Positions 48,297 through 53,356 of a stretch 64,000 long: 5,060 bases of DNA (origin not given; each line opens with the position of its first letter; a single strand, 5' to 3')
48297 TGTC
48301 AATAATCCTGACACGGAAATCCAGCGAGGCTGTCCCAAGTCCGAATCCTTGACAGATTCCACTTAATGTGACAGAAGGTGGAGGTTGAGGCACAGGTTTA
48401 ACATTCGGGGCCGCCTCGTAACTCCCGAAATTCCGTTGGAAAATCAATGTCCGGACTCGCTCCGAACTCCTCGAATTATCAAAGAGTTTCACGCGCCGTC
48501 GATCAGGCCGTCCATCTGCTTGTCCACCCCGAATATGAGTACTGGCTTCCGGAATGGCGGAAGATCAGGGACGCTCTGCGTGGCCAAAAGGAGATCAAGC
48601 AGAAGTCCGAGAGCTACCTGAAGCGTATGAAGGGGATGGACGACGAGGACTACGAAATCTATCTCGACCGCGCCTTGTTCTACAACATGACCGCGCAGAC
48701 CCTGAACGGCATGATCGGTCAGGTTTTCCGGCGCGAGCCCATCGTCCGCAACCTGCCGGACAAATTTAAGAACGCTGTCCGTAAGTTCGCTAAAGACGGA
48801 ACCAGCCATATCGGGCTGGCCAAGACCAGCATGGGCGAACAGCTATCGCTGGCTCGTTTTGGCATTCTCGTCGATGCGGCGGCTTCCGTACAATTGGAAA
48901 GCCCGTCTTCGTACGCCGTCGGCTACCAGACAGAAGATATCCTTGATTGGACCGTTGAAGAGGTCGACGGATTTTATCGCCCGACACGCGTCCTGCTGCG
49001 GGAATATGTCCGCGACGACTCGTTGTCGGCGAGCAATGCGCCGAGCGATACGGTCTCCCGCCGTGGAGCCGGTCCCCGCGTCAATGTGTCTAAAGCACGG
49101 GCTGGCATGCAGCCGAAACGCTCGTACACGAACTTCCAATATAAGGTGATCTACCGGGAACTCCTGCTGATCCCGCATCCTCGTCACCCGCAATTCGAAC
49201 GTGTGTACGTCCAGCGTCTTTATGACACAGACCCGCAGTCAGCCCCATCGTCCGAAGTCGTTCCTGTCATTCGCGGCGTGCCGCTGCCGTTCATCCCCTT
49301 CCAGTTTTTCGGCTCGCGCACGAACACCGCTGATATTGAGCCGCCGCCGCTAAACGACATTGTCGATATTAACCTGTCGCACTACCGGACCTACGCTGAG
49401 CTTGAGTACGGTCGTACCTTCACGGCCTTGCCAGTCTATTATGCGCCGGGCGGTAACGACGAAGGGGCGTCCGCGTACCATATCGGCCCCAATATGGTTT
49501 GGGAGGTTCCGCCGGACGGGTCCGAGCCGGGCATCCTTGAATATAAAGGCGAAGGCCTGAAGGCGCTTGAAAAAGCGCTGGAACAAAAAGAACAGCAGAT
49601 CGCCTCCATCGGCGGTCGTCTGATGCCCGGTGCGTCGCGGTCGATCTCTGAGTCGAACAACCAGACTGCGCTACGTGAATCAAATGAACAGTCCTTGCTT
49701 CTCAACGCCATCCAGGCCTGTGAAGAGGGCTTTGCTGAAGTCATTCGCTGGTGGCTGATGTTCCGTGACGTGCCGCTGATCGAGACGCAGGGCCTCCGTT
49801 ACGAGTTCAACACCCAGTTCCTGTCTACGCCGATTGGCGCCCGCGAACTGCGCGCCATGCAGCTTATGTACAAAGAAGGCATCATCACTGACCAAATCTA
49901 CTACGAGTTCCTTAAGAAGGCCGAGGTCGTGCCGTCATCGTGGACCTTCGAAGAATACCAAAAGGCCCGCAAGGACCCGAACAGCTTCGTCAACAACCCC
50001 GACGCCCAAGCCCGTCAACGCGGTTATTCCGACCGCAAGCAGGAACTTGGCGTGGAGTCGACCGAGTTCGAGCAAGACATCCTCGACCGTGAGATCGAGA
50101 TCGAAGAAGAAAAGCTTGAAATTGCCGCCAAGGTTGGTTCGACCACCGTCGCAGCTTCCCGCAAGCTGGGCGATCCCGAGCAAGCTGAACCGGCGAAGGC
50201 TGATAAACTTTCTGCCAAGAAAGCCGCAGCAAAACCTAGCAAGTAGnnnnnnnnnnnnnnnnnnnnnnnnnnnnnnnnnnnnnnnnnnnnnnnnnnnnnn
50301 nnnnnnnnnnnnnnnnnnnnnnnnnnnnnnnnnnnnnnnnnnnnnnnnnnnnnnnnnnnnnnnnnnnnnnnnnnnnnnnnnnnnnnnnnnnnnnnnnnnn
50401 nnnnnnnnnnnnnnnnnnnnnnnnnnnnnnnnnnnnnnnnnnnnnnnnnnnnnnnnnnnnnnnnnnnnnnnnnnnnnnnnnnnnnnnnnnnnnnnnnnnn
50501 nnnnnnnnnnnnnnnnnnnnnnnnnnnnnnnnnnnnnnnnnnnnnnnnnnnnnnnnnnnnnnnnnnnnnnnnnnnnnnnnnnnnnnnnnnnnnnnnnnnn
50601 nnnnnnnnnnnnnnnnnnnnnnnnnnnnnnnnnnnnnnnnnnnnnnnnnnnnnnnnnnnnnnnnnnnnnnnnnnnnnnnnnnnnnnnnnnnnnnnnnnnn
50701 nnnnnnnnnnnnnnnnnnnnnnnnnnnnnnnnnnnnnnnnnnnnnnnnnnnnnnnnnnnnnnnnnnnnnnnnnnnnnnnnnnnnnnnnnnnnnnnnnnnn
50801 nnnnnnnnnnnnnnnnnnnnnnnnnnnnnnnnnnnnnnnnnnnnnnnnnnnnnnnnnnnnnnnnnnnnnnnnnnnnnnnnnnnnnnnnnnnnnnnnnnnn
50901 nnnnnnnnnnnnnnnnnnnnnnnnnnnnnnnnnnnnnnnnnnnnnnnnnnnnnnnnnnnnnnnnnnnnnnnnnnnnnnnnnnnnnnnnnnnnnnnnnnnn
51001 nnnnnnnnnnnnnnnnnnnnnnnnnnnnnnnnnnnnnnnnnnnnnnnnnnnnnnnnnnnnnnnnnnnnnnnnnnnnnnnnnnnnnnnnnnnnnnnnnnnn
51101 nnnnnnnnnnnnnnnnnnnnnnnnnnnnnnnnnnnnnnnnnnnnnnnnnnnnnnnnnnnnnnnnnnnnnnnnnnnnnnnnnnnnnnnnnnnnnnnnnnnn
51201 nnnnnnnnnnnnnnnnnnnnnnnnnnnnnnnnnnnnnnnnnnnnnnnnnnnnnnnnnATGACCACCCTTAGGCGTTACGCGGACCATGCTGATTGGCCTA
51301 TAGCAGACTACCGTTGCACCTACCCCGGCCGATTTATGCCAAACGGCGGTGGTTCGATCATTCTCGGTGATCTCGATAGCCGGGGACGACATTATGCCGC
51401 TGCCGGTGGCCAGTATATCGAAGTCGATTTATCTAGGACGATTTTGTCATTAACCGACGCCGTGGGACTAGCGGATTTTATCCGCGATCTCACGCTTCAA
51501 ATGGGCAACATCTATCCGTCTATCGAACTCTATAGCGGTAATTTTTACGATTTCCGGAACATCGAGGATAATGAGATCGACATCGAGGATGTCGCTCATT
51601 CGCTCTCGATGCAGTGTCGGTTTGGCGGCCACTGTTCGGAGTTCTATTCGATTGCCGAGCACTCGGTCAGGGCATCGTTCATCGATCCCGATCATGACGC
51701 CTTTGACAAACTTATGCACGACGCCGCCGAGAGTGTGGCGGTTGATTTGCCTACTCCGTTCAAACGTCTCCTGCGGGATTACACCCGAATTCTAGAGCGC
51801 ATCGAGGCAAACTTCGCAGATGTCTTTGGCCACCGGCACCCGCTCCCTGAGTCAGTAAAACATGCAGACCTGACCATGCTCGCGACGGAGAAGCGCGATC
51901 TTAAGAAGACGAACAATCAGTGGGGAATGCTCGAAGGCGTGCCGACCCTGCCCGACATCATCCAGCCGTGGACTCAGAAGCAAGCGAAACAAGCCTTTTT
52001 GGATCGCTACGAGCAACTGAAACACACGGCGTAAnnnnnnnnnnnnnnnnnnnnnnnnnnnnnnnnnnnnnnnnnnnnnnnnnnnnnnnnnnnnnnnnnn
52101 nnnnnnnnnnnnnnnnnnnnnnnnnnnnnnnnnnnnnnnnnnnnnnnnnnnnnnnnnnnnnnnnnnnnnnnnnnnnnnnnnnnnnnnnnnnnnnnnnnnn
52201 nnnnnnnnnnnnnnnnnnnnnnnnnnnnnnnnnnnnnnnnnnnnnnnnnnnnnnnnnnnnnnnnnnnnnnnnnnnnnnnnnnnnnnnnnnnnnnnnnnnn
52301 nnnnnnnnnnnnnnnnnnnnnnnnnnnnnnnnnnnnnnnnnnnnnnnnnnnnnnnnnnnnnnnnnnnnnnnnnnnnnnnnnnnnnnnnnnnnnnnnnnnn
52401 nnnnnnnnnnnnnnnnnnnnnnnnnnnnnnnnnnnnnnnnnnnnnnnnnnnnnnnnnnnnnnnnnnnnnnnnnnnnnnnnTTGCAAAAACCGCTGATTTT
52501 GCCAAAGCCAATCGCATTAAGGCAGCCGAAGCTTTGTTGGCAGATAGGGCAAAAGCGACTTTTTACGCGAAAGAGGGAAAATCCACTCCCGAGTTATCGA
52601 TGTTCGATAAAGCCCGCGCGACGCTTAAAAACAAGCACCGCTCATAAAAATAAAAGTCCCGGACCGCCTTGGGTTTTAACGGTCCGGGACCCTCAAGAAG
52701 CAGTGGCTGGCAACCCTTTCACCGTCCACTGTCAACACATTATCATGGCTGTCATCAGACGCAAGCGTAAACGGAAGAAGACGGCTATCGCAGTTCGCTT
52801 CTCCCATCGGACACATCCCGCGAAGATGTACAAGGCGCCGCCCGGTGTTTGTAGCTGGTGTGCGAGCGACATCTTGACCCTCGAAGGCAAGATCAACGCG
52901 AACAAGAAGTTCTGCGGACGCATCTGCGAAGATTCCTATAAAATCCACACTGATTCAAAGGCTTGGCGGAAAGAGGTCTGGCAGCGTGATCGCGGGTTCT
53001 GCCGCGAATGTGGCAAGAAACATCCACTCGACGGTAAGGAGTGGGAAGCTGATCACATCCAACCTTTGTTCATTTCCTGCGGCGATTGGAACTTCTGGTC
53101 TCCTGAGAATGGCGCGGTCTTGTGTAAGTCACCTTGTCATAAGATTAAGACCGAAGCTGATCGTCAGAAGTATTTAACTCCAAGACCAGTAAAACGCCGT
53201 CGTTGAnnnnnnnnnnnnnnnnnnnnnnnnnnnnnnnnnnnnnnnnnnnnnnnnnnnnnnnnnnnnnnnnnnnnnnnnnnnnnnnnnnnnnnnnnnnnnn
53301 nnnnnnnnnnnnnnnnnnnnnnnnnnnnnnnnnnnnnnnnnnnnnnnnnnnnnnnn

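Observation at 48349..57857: Second late-region element: TTGACA-N6-7-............(C) before three late gene clusters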

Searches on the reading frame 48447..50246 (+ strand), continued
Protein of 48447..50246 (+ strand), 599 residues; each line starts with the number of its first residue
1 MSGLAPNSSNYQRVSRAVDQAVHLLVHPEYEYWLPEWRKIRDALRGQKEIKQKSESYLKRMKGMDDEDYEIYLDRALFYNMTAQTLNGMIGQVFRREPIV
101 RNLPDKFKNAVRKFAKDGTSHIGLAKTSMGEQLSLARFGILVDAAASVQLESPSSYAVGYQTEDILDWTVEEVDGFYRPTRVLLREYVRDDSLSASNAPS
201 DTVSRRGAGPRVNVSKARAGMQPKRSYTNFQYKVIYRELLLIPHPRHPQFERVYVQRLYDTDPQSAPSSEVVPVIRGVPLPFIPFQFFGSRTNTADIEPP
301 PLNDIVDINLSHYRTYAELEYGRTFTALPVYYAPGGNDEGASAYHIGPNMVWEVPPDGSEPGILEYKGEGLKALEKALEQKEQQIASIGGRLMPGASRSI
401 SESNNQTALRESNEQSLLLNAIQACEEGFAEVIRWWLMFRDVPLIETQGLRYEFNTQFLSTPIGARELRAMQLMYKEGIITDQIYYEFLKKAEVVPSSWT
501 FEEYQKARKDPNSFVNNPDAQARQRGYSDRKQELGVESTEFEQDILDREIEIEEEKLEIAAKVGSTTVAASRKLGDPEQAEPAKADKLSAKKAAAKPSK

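Call 73: get_annotated_region(hit=H40, flank=1200)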
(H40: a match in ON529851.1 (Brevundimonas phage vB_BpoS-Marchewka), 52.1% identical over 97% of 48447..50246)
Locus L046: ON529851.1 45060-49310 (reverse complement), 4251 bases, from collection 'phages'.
description: Brevundimonas phage vB_BpoS-Marchewka, complete genome.
organism: Brevundimonas phage vB_BpoS-Marchewka (NCBI taxid 2948604)
taxonomy: Viruses; Duplodnaviria; Heunggongvirae; Uroviricota; Caudoviricetes; Dolichocephalovirinae
host: Brevundimonas pondensis LVF1; source: sewage; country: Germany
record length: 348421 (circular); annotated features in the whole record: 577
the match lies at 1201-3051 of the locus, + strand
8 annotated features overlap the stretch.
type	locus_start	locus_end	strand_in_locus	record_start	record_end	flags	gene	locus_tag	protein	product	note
CDS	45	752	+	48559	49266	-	-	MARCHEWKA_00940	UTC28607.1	trypsin-like peptidase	-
CDS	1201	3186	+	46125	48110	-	-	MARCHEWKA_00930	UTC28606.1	portal protein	-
CDS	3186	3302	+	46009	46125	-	-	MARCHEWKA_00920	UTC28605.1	hypothetical protein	-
CDS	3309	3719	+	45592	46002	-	-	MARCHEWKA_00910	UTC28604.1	hypothetical protein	-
CDS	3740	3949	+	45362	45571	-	-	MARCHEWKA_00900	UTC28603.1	hypothetical protein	-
CDS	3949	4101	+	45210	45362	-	-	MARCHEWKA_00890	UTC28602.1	hypothetical protein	-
CDS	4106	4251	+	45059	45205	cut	-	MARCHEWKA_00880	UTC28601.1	hypothetical protein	-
CDS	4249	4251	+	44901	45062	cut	-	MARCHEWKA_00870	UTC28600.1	hypothetical protein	-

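Call 74: get_annotated_region(hit=H50, flank=1200)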
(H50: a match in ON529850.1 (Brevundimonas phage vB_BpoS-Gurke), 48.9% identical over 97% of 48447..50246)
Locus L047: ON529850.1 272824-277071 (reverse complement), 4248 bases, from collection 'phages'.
description: Brevundimonas phage vB_BpoS-Gurke, complete genome.
organism: Brevundimonas phage vB_BpoS-Gurke (NCBI taxid 2948599)
taxonomy: Viruses; Duplodnaviria; Heunggongvirae; Uroviricota; Caudoviricetes; Dolichocephalovirinae
host: Brevundimonas pondensis LVF1; source: sewage; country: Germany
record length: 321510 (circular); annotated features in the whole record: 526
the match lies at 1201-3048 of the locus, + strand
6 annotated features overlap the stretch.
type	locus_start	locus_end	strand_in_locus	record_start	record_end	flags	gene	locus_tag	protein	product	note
CDS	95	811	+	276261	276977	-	-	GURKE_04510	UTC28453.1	trypsin-like peptidase domain protein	-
CDS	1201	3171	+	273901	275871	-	-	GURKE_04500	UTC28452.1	portal protein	-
CDS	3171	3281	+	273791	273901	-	-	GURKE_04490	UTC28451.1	hypothetical protein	-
CDS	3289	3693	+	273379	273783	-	-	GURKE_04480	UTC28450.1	hypothetical protein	-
CDS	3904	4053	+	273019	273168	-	-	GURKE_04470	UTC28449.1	hypothetical protein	-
CDS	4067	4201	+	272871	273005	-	-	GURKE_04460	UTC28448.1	hypothetical protein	-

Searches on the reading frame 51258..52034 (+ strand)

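Call 11: search_protein_families(library=phrogs, proteins=[window:51258-52034:+], max_evalue=0.001)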
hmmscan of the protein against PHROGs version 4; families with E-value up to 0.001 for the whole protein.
window:51258-52034:+ (258 aa): 6 families
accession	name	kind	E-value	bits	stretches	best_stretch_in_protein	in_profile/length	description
phrog_318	-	other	1.2e-58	200.2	1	83-255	94-268/296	deoxyribonucleoside 5' monophosphate phosphatase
phrog_8467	-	other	3.5e-52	177.9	1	82-255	18-192/195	deoxyribonucleoside 5' monophosphate phosphatase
phrog_20276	-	unknown function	2e-26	93.4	1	90-185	5-100/103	-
phrog_6402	-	other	6.5e-20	72.4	1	153-255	1-105/111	deoxyribonucleoside 5' monophosphate phosphatase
phrog_21461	-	other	1.6e-12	47.8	1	89-135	4-50/52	phosphohydrolase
phrog_22154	-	unknown function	1.4e-07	32.6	1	200-254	1-57/64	-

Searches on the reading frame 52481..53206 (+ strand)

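Call 11: search_protein_families(library=phrogs, proteins=[window:52481-53206:+], max_evalue=0.001)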
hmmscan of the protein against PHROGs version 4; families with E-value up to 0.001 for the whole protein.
window:52481-53206:+ (241 aa): 9 families
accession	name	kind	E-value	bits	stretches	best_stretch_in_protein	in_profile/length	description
phrog_11604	-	DNA, RNA and nucleotide metabolism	4.9e-40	137.7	1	104-231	8-136/160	HNH endonuclease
phrog_589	-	DNA, RNA and nucleotide metabolism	3.7e-13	50.6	1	159-232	79-147/179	HNH endonuclease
phrog_144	-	DNA, RNA and nucleotide metabolism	3.2e-12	47.4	1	110-233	11-142/175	HNH endonuclease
phrog_5956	-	DNA, RNA and nucleotide metabolism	2.1e-09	38.1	1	152-232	41-116/138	HNH endonuclease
phrog_333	-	DNA, RNA and nucleotide metabolism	1.4e-07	32.8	1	154-230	16-85/138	HNH endonuclease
phrog_119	-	DNA, RNA and nucleotide metabolism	1.3e-06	28.5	1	158-230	187-261/443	HNH endonuclease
phrog_740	-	DNA, RNA and nucleotide metabolism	8.3e-05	22.7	1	157-223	24-84/332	HNH endonuclease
phrog_2118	-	DNA, RNA and nucleotide metabolism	0.00017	22.3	1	159-196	164-199/301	HNH endonuclease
phrog_4581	-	head and packaging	0.00028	21.4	1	155-230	46-115/395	terminase small subunit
